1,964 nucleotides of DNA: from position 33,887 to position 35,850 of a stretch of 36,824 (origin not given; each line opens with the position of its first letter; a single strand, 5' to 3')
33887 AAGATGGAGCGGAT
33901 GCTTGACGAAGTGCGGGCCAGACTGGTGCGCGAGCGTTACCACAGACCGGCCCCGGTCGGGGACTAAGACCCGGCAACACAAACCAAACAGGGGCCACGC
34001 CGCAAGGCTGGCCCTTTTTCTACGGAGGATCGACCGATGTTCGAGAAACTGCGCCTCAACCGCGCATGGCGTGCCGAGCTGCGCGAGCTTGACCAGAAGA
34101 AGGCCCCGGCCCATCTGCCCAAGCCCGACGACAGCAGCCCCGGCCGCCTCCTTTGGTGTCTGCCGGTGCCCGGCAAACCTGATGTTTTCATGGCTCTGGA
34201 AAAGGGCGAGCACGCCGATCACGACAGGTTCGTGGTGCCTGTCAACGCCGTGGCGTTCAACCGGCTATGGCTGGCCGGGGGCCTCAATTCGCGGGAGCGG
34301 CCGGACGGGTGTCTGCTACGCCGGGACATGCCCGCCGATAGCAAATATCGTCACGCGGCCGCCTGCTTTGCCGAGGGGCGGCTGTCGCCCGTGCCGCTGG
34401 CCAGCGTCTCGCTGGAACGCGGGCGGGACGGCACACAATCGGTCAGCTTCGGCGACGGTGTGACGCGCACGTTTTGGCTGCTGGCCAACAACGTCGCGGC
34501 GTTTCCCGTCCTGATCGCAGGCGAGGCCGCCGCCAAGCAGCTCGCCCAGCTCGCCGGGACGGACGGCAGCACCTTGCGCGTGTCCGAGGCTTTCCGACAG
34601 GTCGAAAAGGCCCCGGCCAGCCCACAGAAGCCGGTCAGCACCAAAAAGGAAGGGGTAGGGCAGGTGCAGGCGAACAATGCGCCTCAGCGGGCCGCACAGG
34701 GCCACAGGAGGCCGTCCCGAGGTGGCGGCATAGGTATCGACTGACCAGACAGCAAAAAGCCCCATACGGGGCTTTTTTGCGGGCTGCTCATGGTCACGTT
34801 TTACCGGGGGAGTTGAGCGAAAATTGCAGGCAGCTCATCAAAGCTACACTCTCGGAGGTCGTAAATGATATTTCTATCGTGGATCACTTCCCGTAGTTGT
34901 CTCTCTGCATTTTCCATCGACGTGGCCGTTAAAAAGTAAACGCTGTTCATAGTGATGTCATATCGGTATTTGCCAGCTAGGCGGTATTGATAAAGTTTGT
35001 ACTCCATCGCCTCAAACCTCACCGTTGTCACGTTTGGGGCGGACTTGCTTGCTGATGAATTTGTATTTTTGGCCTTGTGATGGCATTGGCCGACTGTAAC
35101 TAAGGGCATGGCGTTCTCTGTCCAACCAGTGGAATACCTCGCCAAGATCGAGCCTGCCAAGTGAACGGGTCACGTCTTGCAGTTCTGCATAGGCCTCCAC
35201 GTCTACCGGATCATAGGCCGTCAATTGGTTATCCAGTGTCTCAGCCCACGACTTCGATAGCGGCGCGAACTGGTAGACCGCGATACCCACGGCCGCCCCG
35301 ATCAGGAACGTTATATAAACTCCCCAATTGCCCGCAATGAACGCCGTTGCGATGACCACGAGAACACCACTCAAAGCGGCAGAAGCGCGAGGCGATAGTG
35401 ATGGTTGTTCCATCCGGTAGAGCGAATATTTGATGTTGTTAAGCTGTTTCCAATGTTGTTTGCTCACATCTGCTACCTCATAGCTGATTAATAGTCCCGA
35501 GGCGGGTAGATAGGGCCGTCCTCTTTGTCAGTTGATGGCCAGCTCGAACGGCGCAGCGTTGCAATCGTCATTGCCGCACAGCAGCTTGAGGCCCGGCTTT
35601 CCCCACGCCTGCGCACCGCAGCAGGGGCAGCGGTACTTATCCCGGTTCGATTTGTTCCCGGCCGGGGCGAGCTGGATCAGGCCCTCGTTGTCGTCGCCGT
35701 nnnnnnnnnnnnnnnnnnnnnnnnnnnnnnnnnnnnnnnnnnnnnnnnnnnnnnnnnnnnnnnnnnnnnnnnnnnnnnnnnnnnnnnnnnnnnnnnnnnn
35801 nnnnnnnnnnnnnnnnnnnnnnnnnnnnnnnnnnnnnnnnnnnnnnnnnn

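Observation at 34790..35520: Lower-GC two-gene insert (membrane protein plus 68-aa protein) between terminator and SprT gene: candidate uncharacterised accessory/defence-type module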

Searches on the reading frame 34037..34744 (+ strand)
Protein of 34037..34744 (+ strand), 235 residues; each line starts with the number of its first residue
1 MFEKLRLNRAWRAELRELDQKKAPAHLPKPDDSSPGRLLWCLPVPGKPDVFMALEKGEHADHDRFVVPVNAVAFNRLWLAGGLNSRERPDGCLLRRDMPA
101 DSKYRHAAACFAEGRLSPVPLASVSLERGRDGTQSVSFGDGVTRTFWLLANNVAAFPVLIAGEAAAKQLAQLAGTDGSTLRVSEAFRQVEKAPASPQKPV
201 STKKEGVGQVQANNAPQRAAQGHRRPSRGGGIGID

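Call 9: search_protein_families(library=pfam, proteins=[window:34037-34744:+], max_evalue=1)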
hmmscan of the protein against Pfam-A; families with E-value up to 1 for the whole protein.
window:34037-34744:+ (235 aa): 1 family
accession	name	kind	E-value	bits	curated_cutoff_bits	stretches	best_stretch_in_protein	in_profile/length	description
PF22162.2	PFIN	-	5.4e-23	82.1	27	1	66-174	1-118/118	Plasmid Fertility inhibition factor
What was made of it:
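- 34037..34744 (+): fiwA (fertility-inhibition factor, PFIN domain). This is a convergent neighbour and serves as context only. Pfam PF22162, E 5.4e-23 (call 9).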

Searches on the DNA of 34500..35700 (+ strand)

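Call 6: search_dna_similar(query=window:34700-35600:+, collection=plasmids, mode=near, max_rows=30)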
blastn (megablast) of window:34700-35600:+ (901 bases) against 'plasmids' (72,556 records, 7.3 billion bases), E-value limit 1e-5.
Records with a match: 21; places in all: 22; records where one place covers at least 80% of the query: 4.
Best place of each record, by identity: >=99% 6; 95-99% 6; 90-95% 4; 80-90% 5.
By first word of the organism name: Escherichia 9; Pseudomonas 2; Serratia 2; uncultured 2; Klebsiella 2; Citrobacter 2; Proteus 1; Morganella 1.
By predicted mobility (MOB-suite, as given by PLSDB): mobilizable 18; conjugative 3.
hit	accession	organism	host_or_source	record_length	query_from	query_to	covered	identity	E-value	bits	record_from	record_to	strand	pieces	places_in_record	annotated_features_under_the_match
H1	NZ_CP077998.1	Pseudomonas aeruginosa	Homo sapiens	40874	1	901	100%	99.9%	0e+0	1659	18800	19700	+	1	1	hypothetical protein | SprT-like domain-containing protein | fertility inhibition factor FiwA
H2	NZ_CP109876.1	Escherichia coli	Homo sapiens,urine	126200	1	901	100%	99.7%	0e+0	1648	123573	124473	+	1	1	hypothetical protein (x2) | fertility inhibition factor FiwA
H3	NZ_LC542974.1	Serratia marcescens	-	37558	1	901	100%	99.7%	0e+0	1648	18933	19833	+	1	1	hypothetical protein | SprT-like domain-containing protein | fertility inhibition factor FiwA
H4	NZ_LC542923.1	Serratia marcescens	-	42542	1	901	100%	99.7%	0e+0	1648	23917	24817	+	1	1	hypothetical protein | SprT-like domain-containing protein | fertility inhibition factor FiwA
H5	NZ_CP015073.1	Escherichia coli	Homo sapiens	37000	1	901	75%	95.4%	0e+0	1080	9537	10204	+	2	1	hypothetical protein (x2) | SprT-like domain-containing protein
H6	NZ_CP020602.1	Pseudomonas aeruginosa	Homo sapiens,sputum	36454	1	901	75%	88.4%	5e-180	796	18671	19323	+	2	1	hypothetical protein (x2) | SprT-like domain-containing protein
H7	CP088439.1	Escherichia coli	Homo sapiens,blood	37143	1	901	75%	88.2%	2e-178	790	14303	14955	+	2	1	hypothetical protein | SprT-like domain-containing protein | fertility inhibition factor FiwA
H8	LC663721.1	uncultured bacterium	-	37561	1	824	67%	89.7%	4e-171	760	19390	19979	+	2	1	hypothetical protein (x3)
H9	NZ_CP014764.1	Klebsiella pneumoniae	-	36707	1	824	67%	89.7%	2e-169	761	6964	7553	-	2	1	hypothetical protein (x3)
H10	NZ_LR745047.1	Klebsiella pneumoniae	Homo sapiens,stool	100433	1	824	67%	89.5%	8e-168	755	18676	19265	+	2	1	hypothetical protein (x3)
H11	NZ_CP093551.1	Escherichia coli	Homo sapiens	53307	1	480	53%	99.8%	0e+0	881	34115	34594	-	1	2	fertility inhibition factor FiwA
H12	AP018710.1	uncultured bacterium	-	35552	1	901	21%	93.1%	2e-30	271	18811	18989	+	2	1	peptidase | fiwA: fertility inhibition factor fiwA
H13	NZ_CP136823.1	Citrobacter koseri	Homo sapiens,sputum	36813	1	901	18%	99.4%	8e-39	293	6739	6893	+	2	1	SprT-like domain-containing protein | fertility inhibition factor FiwA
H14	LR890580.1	Escherichia coli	Homo sapiens,rectal swab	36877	1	901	18%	95.2%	1e-27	262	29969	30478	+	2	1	record has no annotation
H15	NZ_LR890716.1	Escherichia coli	Homo sapiens,rectal swab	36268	1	901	18%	95.2%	1e-27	262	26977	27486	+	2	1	hypothetical protein | SprT-like domain-containing protein | fertility inhibition factor FiwA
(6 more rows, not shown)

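Call 7: get_annotated_region(hit=H1, flank=6000)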
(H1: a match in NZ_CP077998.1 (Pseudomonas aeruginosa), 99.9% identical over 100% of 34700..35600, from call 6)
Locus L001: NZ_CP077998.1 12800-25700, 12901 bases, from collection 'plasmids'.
description: Pseudomonas aeruginosa strain SRRSH1521 plasmid pSRRSH1521, complete sequence
organism: Pseudomonas aeruginosa (NCBI taxid 287)
taxonomy: Bacteria; Pseudomonadota; Gammaproteobacteria; Pseudomonadales; Pseudomonadaceae; Pseudomonas; Pseudomonas aeruginosa
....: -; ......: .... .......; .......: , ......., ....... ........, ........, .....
typing (MOB-suite, as given by PLSDB): mobilizable; replicon rep_cluster_435; relaxase MOBP
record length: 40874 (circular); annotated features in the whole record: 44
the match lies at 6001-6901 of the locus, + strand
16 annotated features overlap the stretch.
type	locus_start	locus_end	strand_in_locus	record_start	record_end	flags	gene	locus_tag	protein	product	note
CDS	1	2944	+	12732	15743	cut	-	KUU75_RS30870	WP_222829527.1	zincin-like metallopeptidase domain-containing protein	-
CDS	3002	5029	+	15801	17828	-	topA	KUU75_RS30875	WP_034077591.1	type I DNA topoisomerase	GO:0006260 - DNA replication [Evidence IEA]; GO:0006265 - DNA topological change [Evidence IEA]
CDS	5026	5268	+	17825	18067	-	-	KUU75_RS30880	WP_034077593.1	hypothetical protein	-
CDS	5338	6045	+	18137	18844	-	-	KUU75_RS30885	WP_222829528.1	fertility inhibition factor FiwA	-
CDS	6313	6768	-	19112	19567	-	-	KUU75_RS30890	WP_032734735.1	hypothetical protein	-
CDS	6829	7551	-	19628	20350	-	-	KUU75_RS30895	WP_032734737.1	SprT-like domain-containing protein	-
CDS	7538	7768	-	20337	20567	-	-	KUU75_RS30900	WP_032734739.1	hypothetical protein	-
CDS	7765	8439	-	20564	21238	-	-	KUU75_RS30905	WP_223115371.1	thermonuclease family protein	-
CDS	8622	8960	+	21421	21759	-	-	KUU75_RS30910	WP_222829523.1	hypothetical protein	-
CDS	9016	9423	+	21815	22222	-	-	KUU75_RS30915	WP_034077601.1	hypothetical protein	-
CDS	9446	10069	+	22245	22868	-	-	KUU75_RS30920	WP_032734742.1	hypothetical protein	-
CDS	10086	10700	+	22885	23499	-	-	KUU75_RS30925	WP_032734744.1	DUF6012 family protein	-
CDS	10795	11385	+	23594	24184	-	-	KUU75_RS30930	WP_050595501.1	recombinase family protein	GO:0006310 - DNA recombination [Evidence IEA]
CDS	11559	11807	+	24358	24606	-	-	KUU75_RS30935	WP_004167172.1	hypothetical protein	-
CDS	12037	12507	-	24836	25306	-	-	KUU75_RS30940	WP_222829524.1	KfrB domain-containing protein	-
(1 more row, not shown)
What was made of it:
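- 35528..36250 (-): SprT-like zinc metalloprotease gene (context). It is the upstream gene of the same operon. The annotated start in related records gives 240 aa. Annotation of pSRRSH1521 (call 7).
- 34037..34744 (+): Annotations in calls 6 and 7.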

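Call 8: get_annotated_region(hit=H13, flank=3000)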
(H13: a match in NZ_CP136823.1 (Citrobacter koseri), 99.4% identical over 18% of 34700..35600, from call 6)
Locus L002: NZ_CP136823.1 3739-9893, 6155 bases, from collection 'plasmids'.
description: Citrobacter koseri strain K1118 plasmid pK1118-2, complete sequence
organism: Citrobacter koseri (NCBI taxid 545)
taxonomy: Bacteria; Pseudomonadota; Gammaproteobacteria; Enterobacterales; Enterobacteriaceae; Citrobacter; Citrobacter koseri
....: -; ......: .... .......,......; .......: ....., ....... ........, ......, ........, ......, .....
typing (MOB-suite, as given by PLSDB): mobilizable; replicon rep_cluster_435; relaxase MOBP
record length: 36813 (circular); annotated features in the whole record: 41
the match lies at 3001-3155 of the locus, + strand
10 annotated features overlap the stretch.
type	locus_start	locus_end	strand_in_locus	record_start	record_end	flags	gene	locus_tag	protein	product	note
CDS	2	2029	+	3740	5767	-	topA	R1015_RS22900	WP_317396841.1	type I DNA topoisomerase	GO:0006260 - DNA replication [Evidence IEA]; GO:0006265 - DNA topological change [Evidence IEA]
CDS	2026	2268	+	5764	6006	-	-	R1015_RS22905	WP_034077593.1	hypothetical protein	-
CDS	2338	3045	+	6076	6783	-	-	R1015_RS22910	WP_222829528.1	fertility inhibition factor FiwA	-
CDS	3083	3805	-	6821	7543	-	-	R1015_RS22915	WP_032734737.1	SprT-like domain-containing protein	-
CDS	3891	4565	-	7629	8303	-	-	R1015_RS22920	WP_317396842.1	thermonuclease family protein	-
CDS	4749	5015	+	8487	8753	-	-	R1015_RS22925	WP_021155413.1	hypothetical protein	-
CDS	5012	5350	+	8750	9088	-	-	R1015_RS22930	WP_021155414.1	hypothetical protein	-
CDS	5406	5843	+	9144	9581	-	-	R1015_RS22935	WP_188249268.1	hypothetical protein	-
CDS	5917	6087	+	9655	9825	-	-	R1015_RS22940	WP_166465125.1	hypothetical protein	-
CDS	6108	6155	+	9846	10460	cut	-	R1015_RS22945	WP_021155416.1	DUF6012 family protein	-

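Call 42: get_annotated_region(hit=H12, flank=2500)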
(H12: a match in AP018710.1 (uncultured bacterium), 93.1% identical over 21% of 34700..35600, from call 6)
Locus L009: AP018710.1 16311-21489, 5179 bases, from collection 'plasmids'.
description: Uncultured bacterium plasmid pSN1216-29 DNA, complete sequence
organism: uncultured bacterium (NCBI taxid 77133)
taxonomy: Bacteria; ; ; ; ; ; uncultured bacterium
host: -; source: -; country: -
typing (MOB-suite, as given by PLSDB): mobilizable; replicon rep_cluster_435; relaxase MOBP
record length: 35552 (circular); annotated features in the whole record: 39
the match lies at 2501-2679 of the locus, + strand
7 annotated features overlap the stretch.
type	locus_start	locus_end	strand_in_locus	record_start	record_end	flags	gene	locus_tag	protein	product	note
CDS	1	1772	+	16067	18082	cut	topA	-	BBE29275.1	DNA topoisomerase 1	-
CDS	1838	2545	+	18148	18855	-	fiwA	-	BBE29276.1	fertility inhibition factor fiwA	-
CDS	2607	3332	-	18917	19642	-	-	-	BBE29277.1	peptidase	-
CDS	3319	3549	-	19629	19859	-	-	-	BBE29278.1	hypothetical protein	-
CDS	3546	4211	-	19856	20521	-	parB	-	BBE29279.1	partitioning protein ParB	-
CDS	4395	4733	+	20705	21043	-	-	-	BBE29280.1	hypothetical protein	-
CDS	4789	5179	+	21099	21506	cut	-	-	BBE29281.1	hypothetical protein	-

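Call 99: search_rna_families(source=window, start=34500, end=35700, threshold=evalue, max_evalue=1)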
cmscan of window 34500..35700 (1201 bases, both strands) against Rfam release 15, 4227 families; matches with E-value up to 1: 1.
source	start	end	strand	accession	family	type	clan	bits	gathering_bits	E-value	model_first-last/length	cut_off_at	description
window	35626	35675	-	RF01973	H19_2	Gene; lncRNA;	-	14.3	50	0.95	18-69/69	no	H19 conserved region 2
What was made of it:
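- Tried and rejected: Rfam found nothing in 34500-35700 (call 99).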

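Call 102: search_dna_similar(query=window:34779-35509:+, collection=ecoli_genomes, mode=near, max_rows=15)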
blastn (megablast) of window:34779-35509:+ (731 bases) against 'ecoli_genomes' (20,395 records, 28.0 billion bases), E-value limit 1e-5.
Records with a match: 5; places in all: 6; records where one place covers at least 80% of the query: 1.
Genomes with a match: 5 of 5426; with a place that covers at least 80% of the query: 1. Places per genome that has any: lowest 1, median 1, highest 2. On chromosomes: 0 places; on plasmids: 6.
Best place of each record, by identity: >=99% 2; 95-99% 1; 80-90% 2.
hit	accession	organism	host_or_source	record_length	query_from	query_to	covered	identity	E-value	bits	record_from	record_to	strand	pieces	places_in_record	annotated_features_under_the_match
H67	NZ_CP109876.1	Escherichia coli strain EC488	Homo sapiens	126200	1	731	100%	99.7%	0e+0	1339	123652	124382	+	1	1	hypothetical protein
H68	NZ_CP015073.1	Escherichia coli strain Ecol_743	Homo sapiens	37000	249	730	66%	96.7%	0e+0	802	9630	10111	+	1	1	hypothetical protein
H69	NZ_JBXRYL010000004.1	Escherichia coli strain EC16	Homo sapiens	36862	249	730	66%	88.8%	5e-164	586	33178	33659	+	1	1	hypothetical protein (x2)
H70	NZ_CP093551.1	Escherichia coli strain YL03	Homo sapiens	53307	1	401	55%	99.8%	0e+0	736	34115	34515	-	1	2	none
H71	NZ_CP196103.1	Escherichia coli strain EC2202095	Homo sapiens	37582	249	704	62%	87.5%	2e-144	521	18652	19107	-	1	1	hypothetical protein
